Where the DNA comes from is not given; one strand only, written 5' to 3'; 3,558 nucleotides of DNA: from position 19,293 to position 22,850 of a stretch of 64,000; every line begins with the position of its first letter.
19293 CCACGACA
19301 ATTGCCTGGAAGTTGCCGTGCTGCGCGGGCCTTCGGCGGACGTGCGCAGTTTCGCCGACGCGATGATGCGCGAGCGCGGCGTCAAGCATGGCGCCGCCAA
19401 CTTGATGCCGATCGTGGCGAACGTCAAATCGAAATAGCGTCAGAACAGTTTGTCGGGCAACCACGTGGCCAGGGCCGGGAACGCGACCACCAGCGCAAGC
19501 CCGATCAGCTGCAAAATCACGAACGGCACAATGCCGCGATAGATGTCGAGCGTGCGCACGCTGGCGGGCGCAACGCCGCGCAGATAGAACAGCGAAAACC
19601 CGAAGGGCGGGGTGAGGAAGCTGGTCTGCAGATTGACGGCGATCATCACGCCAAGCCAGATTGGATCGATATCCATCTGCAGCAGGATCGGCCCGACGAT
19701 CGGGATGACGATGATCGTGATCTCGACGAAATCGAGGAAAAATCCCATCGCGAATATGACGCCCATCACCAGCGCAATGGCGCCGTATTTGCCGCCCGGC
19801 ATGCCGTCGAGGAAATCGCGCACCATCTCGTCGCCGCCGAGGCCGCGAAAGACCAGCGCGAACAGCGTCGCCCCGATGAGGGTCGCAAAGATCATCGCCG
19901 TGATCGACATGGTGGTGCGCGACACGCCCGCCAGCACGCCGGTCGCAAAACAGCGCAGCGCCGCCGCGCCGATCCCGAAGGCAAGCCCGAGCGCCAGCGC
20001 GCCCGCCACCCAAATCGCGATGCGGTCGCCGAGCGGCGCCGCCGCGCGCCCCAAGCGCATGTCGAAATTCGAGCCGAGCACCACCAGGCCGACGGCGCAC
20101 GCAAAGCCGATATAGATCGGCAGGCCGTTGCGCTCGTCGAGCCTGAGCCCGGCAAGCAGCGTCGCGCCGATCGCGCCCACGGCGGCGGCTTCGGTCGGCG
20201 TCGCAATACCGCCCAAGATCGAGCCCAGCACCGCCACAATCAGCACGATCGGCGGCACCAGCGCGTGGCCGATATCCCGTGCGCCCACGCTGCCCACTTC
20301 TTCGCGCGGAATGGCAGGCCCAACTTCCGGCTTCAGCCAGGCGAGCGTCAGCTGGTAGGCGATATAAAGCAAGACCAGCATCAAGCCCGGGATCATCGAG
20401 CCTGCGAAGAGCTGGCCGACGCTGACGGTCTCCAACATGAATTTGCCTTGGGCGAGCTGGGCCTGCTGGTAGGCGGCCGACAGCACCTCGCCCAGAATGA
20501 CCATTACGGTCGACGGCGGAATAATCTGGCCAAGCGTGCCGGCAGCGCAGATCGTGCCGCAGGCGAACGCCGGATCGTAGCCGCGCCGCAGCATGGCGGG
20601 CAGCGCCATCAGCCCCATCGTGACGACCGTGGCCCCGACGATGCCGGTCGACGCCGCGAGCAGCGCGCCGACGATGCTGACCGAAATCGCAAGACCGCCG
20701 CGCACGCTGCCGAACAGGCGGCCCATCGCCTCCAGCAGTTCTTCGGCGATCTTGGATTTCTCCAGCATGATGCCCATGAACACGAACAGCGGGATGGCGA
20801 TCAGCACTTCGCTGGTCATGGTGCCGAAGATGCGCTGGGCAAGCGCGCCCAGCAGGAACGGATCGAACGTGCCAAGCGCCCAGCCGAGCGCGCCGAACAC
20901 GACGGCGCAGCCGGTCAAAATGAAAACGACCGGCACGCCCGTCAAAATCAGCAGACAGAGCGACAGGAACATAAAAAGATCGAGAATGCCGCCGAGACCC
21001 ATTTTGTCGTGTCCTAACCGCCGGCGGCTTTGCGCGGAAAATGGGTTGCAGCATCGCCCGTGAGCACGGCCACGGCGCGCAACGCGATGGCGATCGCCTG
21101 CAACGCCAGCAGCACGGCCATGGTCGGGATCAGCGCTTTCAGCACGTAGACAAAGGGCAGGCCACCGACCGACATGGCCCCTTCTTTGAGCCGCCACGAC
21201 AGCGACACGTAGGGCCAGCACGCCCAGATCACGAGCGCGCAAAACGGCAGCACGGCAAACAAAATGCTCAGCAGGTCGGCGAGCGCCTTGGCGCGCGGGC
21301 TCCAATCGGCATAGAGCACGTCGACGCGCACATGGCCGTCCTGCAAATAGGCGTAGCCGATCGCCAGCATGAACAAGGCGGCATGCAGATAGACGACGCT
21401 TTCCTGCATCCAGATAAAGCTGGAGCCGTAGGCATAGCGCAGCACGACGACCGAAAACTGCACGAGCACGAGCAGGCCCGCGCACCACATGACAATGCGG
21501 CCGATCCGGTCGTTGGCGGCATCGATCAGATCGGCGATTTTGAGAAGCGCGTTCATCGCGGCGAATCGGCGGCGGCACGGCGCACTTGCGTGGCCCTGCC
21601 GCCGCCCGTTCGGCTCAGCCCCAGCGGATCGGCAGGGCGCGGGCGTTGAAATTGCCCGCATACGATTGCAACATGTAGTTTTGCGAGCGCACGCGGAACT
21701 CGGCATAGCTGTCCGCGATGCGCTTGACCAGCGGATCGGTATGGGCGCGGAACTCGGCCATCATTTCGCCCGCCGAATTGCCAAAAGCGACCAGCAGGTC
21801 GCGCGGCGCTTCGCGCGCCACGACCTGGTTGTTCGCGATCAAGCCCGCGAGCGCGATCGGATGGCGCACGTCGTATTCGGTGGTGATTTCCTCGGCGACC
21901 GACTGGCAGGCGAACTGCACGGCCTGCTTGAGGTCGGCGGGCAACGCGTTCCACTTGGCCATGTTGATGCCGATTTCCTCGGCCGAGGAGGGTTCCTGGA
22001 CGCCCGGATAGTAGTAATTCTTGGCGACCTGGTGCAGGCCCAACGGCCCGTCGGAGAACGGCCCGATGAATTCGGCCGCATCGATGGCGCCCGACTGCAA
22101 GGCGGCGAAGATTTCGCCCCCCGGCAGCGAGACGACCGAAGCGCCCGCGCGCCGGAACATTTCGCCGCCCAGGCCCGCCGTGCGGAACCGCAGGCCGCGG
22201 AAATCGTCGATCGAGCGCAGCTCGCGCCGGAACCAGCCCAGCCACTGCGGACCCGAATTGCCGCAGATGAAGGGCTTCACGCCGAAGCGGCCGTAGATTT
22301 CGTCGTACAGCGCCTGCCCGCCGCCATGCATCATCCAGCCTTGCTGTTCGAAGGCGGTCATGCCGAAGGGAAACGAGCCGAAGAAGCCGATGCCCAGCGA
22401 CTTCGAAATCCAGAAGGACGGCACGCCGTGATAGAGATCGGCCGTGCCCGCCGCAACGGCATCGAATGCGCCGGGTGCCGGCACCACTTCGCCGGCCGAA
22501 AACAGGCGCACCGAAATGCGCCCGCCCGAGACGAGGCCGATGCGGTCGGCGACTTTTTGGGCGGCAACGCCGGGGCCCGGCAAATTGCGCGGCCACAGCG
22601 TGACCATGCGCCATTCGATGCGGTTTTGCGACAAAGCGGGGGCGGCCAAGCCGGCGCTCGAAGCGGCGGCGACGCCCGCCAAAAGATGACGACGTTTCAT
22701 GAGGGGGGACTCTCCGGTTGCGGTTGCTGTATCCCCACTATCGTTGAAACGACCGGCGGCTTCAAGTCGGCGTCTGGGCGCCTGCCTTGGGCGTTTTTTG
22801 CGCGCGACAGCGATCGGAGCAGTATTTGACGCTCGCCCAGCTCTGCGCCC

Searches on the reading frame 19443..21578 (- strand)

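Call 69: search_protein_families(library=pfam, proteins=[window:19443-21578:-], max_evalue=0.00001)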
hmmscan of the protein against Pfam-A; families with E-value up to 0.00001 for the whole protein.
window:19443-21578:- (712 aa): 1 family
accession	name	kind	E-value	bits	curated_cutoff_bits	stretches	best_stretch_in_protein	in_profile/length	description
PF06808.19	DctM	-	6.9e-73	246.3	23.8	2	204-478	1-251/413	Tripartite ATP-independent periplasmic transporter, DctM component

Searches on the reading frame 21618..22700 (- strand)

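Call 69: search_protein_families(library=pfam, proteins=[window:21618-22700:-], max_evalue=0.00001)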
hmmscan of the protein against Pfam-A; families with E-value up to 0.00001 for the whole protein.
window:21618-22700:- (361 aa): 1 family
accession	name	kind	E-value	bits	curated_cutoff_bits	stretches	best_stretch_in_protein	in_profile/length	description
PF03480.18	DctP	-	2.2e-38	132.6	23.4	1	46-316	14-281/286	Bacterial extracellular solute-binding protein, family 7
